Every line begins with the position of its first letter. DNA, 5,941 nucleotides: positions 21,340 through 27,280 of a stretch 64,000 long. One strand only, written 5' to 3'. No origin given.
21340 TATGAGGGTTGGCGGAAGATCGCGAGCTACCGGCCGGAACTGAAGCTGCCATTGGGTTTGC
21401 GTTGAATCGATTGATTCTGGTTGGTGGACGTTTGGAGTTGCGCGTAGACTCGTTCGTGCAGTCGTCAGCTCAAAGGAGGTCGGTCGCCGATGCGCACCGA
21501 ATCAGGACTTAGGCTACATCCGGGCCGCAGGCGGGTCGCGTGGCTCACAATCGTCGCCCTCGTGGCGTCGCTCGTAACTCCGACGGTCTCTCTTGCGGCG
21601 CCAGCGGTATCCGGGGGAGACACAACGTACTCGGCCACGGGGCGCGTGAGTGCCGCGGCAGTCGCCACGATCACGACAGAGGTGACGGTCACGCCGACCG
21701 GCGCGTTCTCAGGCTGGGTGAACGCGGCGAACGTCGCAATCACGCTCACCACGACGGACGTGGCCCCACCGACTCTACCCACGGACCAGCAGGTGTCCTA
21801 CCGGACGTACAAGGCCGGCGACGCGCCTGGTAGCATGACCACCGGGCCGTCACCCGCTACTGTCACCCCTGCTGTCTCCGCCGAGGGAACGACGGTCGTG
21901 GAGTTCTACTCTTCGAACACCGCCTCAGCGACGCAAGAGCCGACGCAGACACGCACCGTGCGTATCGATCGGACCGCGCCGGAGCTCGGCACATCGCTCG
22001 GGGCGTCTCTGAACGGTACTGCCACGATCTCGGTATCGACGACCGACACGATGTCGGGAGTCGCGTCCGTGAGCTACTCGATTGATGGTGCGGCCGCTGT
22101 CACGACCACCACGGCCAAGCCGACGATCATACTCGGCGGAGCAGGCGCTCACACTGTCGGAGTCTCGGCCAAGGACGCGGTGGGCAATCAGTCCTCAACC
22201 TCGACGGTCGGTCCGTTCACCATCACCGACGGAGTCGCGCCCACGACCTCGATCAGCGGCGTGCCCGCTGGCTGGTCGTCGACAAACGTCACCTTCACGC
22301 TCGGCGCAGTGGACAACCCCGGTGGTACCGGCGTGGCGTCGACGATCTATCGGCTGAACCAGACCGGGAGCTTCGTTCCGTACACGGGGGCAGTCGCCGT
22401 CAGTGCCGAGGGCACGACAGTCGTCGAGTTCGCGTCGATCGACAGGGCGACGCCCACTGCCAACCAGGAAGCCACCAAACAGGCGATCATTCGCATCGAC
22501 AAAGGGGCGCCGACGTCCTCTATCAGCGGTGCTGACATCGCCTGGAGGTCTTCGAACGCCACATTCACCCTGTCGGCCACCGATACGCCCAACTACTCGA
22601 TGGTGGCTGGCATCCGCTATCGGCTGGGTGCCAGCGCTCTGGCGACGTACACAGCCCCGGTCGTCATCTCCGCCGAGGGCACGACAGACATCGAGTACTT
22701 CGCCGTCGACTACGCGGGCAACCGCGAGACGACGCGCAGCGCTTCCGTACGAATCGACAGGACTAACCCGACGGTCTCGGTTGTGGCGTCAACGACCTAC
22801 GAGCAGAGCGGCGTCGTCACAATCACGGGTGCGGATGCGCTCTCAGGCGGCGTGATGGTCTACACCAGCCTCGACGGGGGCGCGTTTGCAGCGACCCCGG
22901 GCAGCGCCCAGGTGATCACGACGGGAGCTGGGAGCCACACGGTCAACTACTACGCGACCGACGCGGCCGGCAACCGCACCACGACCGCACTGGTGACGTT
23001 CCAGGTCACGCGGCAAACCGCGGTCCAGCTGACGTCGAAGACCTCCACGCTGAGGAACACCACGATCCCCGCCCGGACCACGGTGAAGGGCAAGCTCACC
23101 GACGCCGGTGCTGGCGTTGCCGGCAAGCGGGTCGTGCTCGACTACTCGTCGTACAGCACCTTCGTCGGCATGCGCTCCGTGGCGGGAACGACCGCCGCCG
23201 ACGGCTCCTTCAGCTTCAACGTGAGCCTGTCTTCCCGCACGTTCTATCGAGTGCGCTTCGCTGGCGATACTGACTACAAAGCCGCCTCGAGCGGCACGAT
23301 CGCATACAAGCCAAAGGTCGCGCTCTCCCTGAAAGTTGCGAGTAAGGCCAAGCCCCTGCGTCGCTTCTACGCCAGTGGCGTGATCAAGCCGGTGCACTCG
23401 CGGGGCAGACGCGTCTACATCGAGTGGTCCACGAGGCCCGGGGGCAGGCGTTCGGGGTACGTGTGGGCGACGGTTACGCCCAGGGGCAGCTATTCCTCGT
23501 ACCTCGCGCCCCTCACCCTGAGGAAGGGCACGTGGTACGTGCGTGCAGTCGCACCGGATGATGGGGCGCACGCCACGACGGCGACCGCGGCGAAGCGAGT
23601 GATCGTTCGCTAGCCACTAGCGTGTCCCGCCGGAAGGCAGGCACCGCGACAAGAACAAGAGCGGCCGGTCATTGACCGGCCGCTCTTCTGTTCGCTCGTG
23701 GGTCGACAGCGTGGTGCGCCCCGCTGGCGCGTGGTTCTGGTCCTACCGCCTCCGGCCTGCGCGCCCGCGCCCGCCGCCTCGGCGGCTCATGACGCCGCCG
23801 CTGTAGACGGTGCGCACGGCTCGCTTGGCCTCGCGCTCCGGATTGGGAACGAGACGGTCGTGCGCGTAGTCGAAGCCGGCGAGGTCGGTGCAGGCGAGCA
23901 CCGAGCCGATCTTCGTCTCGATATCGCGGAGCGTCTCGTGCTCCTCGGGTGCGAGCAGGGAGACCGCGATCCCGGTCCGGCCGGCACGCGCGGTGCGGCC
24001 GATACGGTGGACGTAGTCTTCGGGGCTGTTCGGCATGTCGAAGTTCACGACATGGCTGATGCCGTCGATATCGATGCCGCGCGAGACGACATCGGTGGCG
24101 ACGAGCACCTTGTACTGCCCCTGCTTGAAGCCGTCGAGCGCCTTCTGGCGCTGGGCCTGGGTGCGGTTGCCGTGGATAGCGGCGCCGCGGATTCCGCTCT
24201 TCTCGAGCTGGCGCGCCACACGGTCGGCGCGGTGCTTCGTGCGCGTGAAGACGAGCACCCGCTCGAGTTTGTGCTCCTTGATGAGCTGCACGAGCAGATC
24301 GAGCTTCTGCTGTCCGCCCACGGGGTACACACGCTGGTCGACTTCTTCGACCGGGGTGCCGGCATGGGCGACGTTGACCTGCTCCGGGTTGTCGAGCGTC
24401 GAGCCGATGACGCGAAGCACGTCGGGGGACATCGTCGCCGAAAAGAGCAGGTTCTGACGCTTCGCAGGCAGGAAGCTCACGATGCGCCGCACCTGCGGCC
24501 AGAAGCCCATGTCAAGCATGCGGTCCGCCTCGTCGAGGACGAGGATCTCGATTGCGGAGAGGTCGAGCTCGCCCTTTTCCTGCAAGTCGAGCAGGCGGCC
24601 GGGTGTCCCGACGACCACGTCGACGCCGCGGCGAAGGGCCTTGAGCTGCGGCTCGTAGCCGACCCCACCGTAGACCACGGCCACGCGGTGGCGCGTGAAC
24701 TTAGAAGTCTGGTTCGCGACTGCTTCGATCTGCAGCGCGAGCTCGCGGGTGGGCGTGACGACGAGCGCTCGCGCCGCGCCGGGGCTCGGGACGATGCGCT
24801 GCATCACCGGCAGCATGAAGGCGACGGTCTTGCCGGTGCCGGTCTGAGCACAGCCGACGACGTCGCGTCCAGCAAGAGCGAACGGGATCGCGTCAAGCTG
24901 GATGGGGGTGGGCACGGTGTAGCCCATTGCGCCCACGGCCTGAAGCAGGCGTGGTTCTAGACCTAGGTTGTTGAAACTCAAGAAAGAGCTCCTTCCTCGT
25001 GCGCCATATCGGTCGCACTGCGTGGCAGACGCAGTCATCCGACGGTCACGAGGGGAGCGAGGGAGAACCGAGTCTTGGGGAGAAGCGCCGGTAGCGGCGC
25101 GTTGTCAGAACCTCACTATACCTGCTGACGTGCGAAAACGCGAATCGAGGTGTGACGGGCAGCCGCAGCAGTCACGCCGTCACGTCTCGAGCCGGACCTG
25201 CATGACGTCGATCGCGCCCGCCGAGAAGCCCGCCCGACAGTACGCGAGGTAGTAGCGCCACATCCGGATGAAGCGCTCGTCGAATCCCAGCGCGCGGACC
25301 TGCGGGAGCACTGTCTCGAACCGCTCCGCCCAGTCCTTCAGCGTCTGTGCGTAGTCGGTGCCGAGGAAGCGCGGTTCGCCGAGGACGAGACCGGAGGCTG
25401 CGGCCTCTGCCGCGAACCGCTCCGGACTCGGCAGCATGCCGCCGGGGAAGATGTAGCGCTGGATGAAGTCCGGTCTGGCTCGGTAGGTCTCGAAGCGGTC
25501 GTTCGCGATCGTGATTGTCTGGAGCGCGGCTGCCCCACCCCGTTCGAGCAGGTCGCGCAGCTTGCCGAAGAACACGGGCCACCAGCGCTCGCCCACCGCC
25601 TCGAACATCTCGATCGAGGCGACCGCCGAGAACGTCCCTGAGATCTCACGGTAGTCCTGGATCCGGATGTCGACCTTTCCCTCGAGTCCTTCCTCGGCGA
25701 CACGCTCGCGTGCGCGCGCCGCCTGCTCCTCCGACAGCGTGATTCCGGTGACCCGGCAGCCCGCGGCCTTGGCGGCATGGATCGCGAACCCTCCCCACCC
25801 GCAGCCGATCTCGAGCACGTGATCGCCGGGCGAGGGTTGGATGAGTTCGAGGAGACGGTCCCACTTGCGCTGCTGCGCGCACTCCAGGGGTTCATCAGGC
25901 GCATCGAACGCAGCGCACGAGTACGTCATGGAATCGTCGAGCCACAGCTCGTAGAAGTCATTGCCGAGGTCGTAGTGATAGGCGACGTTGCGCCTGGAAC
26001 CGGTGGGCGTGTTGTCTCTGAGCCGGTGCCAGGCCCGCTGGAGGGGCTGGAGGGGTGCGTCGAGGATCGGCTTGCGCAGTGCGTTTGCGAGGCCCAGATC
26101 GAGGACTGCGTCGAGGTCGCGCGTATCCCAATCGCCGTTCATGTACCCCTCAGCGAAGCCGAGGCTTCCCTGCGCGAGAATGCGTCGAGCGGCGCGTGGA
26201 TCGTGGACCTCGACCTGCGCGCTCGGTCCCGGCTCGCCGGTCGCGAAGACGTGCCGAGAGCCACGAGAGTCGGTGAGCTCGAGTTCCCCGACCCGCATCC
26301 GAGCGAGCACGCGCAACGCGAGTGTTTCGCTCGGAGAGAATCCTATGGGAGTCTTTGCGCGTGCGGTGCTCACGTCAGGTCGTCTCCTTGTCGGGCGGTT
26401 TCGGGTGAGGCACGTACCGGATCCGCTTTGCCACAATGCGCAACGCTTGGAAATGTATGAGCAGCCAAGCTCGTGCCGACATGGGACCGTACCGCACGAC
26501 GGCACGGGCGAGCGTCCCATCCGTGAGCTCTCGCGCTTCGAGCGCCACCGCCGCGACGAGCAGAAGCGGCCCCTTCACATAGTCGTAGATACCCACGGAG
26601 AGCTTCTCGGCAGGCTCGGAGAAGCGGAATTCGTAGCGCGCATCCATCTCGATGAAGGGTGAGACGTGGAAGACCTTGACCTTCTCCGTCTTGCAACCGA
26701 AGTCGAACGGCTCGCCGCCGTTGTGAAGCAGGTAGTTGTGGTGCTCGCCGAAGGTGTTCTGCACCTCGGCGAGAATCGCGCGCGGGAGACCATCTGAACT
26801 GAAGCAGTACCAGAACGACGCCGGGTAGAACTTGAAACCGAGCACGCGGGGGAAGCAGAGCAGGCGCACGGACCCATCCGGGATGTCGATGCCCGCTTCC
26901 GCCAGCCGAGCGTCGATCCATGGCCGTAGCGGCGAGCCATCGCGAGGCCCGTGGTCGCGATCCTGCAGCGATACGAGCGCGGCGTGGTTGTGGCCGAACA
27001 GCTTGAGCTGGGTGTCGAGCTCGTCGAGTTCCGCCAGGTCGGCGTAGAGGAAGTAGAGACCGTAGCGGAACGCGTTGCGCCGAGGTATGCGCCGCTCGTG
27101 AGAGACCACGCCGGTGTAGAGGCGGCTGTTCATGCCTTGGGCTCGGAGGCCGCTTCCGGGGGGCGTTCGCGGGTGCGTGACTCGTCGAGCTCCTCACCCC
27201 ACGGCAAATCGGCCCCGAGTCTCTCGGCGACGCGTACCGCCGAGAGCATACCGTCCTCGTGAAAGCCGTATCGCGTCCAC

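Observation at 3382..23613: Five neighbouring secreted proteins share a C-terminal module of about 100 aa that ends exactly at the C-terminus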

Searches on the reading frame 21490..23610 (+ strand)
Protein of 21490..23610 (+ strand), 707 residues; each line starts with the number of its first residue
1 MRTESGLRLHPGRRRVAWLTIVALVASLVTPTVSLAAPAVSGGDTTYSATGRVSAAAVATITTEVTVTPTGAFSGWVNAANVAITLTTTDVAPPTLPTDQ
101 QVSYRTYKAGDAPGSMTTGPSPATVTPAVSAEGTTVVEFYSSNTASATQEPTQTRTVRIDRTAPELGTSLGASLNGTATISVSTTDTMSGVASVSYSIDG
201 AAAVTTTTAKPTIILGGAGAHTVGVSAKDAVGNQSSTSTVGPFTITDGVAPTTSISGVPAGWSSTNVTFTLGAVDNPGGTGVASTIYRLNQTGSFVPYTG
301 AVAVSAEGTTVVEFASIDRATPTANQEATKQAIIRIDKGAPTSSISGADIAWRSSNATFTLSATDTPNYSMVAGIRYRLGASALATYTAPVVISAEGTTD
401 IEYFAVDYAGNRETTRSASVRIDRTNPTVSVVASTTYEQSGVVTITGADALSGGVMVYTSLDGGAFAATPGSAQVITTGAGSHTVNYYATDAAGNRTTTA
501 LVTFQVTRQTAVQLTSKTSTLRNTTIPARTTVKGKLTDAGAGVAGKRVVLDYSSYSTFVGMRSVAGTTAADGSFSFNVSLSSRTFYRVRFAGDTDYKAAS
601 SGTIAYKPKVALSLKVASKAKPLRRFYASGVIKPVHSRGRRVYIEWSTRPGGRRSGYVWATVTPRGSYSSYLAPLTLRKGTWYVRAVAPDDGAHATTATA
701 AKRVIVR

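Call 9: search_protein_families(library=pfam, proteins=[window:21490-23610:+], max_evalue=0.1)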
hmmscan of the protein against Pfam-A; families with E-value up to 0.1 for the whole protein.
window:21490-23610:+ (707 aa): 4 families
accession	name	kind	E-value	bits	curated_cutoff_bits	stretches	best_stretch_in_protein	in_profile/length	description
PF02494.22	HYR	-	0.0021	18.8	21.7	0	480-506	56-79/81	HYR domain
PF13750.12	Big_3_3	-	0.015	15.4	27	0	395-447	13-64/157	Bacterial Ig-like domain (group 3)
PF20862.2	DUF6843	-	0.019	15.4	27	0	395-430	53-88/110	Family of unknown function (DUF6843)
PF14289.11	DUF4369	-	0.027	15.4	25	0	531-595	2-59/91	Domain of unknown function (DUF4369)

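Call 13: search_protein_families(library=ncbifam, proteins=[window:21490-23610:+], max_evalue=0.1)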
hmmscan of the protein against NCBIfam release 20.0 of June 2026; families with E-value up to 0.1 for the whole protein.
window:21490-23610:+ (707 aa): 2 families
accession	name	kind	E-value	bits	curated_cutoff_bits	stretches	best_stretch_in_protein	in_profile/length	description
NF047446.1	barrel_OmpL47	domain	1.2e-52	176.3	40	4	355-422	3-68/68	OmpL47-type beta-barrel domain-containing protein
NF047441.1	Lepto_OmpL47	equivalog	6.1e-34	118.1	250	2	354-506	72-230/336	multi-beta-barrel domain surface protein OmpL47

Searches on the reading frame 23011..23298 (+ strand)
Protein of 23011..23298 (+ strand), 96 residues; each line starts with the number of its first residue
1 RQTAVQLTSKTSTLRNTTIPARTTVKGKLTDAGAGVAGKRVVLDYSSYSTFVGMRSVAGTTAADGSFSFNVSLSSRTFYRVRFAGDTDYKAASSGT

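Call 63: search_protein_families(library=pfam, proteins=[window:23011-23298:+], max_evalue=1)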
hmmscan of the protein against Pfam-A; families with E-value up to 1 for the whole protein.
window:23011-23298:+ (96 aa): 2 families
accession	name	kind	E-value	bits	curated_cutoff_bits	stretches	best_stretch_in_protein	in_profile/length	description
PF14289.11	DUF4369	-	0.0091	17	25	1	24-87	2-58/91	Domain of unknown function (DUF4369)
PF20598.4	DUF6795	-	0.054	14.2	27.4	1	25-74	1-48/103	Domain of unknown function (DUF6795)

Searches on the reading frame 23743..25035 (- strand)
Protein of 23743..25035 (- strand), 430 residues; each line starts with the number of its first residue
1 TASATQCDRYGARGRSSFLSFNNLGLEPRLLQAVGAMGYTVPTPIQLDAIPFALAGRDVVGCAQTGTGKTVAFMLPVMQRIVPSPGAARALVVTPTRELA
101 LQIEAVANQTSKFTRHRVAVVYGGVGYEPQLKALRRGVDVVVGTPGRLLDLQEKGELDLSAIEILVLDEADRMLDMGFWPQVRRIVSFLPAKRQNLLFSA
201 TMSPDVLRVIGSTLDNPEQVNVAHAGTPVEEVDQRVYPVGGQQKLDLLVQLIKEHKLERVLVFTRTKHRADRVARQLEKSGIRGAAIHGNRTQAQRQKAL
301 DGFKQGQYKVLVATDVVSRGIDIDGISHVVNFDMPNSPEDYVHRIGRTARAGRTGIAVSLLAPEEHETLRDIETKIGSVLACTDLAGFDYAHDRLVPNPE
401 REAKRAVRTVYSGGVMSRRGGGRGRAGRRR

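Call 65: search_protein_families(library=pfam, proteins=[window:23743-25035:-], max_evalue=0.001)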
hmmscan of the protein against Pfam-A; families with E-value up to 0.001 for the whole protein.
window:23743-25035:- (430 aa): 4 families
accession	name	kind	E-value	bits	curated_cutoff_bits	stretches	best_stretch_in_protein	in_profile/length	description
PF00270.35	DEAD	-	8.7e-50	169.1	26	1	43-206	1-164/167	DEAD/DEAH box helicase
PF00271.37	Helicase_C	-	7.7e-36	123.1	23.5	1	243-352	1-110/110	Helicase conserved C-terminal domain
PF04851.21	ResIII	-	1.5e-08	35.2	22.5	1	64-202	31-162/164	Type III restriction enzyme, res subunit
PF13245.12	AAA_19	-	0.00034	21.2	25.1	0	49-190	4-115/134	AAA domain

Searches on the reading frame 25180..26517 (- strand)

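Call 16: search_protein_families(library=pfam, proteins=[window:25180-26517:-], max_evalue=0.01)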
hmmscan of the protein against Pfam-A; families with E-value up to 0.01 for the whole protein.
window:25180-26517:- (445 aa): 12 families
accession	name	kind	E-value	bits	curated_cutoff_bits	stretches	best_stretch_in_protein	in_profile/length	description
PF02353.26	CMAS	-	1.9e-87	293.5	27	1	174-441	6-273/273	Mycolic acid cyclopropane synthetase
PF13649.12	Methyltransf_25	-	3.4e-15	56.9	27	1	234-328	1-97/97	Methyltransferase domain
PF08241.18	Methyltransf_11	-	1.1e-10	42.4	21.2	1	235-331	1-94/95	Methyltransferase domain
PF08242.18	Methyltransf_12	-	1.3e-10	42.3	30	1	235-328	1-96/98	Methyltransferase domain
PF13489.12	Methyltransf_23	-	1.2e-09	38.6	27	1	216-341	6-128/164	Methyltransferase domain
PF13847.12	Methyltransf_31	-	2e-06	28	27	1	230-298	3-77/145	Methyltransferase domain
PF01728.25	FtsJ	-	0.00094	19.6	24.1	1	226-273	19-67/181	FtsJ-like methyltransferase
PF01135.25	PCMT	-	0.0017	18.6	20.3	1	221-288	64-132/210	Protein-L-isoaspartate(D-aspartate) O-methyltransferase (PCMT)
PF00107.32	ADH_zinc_N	-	0.0019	18.6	31.8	1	242-274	3-35/129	Zinc-binding dehydrogenase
PF08003.17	Methyltransf_9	-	0.0033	16.9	23.8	1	215-340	100-225/315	Protein of unknown function (DUF1698)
PF25371.1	DUF7884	-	0.0046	17.6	27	1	85-131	20-66/90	Domain of unknown function (DUF7884)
PF05175.20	MTS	-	0.0061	16.7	23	1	222-290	23-91/170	Methyltransferase small domain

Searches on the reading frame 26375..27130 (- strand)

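Call 65: search_protein_families(library=pfam, proteins=[window:26375-27130:-], max_evalue=0.001)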
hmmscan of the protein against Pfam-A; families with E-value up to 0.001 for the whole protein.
window:26375-27130:- (251 aa): 1 family
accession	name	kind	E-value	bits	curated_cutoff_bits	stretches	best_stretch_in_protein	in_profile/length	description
PF07103.16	DUF1365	-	9.5e-72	241.9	25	1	4-245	1-235/235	Protein of unknown function (DUF1365)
